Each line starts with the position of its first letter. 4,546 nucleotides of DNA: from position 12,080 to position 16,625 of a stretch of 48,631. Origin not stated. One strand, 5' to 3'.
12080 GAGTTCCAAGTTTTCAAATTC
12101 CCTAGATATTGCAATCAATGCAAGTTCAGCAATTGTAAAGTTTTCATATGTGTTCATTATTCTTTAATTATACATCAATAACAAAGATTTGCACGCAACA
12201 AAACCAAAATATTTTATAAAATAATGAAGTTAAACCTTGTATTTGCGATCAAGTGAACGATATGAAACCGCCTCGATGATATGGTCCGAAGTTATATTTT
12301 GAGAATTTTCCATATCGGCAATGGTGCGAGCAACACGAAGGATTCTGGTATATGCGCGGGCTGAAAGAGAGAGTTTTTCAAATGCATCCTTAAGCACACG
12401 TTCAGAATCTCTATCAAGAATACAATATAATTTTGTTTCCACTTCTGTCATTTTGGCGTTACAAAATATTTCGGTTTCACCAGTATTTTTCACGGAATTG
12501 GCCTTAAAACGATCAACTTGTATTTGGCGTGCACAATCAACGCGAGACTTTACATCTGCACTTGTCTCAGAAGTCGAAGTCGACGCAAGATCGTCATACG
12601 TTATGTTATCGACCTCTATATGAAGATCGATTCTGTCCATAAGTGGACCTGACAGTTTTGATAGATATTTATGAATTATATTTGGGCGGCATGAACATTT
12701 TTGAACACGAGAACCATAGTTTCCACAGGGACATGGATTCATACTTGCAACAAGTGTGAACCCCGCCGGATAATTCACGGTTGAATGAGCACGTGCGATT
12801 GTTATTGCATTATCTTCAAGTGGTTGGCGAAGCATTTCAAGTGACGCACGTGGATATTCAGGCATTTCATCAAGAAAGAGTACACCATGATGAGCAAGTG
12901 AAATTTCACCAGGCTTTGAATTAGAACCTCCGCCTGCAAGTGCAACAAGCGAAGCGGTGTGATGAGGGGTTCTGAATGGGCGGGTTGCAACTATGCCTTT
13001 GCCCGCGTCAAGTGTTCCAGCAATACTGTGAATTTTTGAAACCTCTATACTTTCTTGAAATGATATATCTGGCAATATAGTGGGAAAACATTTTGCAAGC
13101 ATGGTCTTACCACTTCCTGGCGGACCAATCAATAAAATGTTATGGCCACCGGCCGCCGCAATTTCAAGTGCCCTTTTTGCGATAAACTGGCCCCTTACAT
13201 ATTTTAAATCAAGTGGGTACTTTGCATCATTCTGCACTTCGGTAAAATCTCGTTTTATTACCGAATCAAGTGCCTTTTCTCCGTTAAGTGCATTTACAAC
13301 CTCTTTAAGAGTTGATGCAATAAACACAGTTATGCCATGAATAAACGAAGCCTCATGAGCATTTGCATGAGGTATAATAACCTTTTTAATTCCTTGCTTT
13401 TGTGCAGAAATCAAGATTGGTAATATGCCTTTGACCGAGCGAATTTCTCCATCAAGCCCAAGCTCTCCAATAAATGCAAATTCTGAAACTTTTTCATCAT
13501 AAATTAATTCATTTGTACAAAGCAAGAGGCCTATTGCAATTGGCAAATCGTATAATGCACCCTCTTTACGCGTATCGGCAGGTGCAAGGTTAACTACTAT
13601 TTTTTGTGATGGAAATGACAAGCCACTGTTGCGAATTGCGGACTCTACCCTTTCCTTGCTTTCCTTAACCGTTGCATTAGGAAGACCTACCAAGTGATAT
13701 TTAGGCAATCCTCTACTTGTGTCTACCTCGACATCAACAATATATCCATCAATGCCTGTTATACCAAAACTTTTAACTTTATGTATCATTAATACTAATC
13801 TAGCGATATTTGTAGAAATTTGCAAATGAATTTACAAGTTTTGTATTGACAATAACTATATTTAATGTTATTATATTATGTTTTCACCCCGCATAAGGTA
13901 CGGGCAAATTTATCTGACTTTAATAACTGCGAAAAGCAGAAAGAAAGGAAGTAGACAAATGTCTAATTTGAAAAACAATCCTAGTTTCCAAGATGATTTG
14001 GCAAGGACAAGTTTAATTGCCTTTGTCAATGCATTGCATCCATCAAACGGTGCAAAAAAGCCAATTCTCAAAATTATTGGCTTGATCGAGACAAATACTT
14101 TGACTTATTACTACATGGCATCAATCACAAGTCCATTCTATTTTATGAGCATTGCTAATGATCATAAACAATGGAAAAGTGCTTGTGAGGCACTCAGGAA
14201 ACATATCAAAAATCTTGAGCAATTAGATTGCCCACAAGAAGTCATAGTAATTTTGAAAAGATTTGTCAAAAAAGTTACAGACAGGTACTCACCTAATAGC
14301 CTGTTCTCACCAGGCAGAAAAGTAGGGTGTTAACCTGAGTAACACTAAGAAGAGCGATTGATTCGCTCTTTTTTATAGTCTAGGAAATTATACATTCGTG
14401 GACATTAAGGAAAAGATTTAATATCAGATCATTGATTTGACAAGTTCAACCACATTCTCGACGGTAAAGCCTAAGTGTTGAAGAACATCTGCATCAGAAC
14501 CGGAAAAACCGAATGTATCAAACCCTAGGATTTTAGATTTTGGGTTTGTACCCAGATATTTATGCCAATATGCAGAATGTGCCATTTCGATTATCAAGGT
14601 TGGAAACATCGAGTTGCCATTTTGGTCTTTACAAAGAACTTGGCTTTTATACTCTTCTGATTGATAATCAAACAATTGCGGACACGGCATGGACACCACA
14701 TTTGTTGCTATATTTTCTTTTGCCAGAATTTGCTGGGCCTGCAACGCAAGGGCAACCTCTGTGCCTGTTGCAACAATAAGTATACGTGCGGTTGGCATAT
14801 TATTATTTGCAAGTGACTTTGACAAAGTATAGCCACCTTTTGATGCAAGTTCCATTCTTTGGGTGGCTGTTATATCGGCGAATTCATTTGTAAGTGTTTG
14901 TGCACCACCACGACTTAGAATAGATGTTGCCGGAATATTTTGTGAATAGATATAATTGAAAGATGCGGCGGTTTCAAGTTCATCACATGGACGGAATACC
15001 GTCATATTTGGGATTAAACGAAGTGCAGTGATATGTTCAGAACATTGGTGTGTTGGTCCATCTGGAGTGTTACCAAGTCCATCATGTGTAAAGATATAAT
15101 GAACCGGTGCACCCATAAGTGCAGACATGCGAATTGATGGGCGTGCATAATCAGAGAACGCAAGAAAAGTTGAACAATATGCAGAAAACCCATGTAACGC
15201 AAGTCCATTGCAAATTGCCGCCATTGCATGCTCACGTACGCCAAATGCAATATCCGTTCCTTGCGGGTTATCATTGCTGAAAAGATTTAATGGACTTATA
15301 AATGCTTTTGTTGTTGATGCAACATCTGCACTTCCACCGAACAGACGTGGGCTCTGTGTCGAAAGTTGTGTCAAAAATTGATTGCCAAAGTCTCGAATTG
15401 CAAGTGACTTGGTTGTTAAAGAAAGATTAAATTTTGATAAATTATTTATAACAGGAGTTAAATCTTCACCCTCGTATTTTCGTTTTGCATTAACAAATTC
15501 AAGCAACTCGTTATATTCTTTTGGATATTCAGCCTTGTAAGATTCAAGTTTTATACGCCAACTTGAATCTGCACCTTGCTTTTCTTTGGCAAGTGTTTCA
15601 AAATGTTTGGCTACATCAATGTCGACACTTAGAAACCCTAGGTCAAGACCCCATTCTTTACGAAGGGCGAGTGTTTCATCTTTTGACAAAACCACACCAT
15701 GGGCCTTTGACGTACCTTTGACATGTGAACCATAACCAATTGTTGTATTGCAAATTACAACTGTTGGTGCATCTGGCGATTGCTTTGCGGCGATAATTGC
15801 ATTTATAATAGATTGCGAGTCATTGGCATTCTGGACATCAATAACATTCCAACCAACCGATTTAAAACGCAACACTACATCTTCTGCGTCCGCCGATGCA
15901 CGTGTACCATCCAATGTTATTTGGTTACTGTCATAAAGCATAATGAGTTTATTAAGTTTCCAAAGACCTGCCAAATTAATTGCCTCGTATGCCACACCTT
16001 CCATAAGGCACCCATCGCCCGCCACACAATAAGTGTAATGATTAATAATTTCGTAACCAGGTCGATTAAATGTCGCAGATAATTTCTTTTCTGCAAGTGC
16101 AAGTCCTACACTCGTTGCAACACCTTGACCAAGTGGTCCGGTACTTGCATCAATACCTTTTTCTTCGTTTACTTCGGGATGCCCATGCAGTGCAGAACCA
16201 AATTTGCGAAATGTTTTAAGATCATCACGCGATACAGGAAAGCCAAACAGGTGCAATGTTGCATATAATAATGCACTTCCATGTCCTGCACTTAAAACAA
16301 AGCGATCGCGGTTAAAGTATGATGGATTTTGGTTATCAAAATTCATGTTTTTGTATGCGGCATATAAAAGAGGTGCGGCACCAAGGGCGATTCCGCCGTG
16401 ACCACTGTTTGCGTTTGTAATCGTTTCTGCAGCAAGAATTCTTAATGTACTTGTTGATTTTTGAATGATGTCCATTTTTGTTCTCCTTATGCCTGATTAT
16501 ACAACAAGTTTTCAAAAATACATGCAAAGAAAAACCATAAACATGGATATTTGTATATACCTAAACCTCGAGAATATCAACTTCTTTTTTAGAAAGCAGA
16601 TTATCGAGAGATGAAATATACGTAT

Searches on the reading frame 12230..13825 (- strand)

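Call 85: search_protein_families(library=pfam, max_evalue=0.00001, proteins=[window:12230-13825:-])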
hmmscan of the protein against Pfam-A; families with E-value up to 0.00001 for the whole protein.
window:12230-13825:- (531 aa): 6 families
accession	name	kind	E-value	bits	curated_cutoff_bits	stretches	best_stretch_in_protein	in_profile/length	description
PF01078.27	Mg_chelatase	-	1.3e-92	309.3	20.3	1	206-411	1-205/207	Magnesium chelatase, subunit ChlI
PF13541.12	ChlI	-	2.1e-47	160.4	27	1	32-155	1-121/121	Subunit ChlI of Mg-chelatase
PF13335.12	Mg_chelatase_C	-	1e-29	103.4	26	1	420-523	2-94/94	Magnesium chelatase, subunit ChlI C-terminal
PF07728.20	AAA_5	-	5.7e-08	33.3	22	1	229-366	1-125/139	AAA domain (dynein-related subfamily)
PF05362.19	Lon_C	-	6.3e-08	32.9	21.1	1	17-160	30-177/205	Lon protease (S16) C-terminal proteolytic domain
PF00493.29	MCM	-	1.4e-07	31.3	23.3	0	304-403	113-202/224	MCM P-loop domain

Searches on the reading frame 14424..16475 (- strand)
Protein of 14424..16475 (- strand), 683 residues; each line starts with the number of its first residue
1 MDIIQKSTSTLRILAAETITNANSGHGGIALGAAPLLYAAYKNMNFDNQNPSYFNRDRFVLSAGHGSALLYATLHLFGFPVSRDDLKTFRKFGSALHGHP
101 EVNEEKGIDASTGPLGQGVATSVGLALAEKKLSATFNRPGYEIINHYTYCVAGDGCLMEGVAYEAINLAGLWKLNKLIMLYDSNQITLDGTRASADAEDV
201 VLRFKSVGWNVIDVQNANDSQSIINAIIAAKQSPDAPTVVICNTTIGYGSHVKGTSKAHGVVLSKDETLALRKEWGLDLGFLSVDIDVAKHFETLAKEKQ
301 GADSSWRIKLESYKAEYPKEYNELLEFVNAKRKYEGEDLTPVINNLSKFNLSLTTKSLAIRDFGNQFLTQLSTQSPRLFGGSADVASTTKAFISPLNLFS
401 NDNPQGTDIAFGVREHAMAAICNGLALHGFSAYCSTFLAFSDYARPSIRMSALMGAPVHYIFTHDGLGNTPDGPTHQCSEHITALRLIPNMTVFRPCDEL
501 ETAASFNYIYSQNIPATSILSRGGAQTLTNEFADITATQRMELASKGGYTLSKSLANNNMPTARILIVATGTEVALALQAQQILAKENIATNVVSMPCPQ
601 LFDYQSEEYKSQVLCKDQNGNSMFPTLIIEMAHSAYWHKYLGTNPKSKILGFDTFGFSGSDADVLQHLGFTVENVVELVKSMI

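Call 85: search_protein_families(library=pfam, max_evalue=0.00001, proteins=[window:14424-16475:-])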
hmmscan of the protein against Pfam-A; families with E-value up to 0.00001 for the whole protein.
window:14424-16475:- (683 aa): 5 families
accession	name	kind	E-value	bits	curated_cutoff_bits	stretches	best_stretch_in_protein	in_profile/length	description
PF00456.26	Transketolase_N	-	2.6e-111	372.3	22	1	5-329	3-330/334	Transketolase, thiamine diphosphate binding domain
PF02779.29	Transket_pyr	-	1.7e-36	126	27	1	357-511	2-156/174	Transketolase, pyrimidine binding domain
PF22613.1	Transketolase_C_1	-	3.3e-28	98.6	27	1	547-671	1-113/113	Transketolase-like TK C-terminal domain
PF02780.25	Transketolase_C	-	3.8e-11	43.4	25.9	1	563-675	10-124/124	Transketolase, C-terminal domain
PF00676.26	E1_dh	-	5.6e-07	29.3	22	1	104-232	92-209/300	Dehydrogenase E1 component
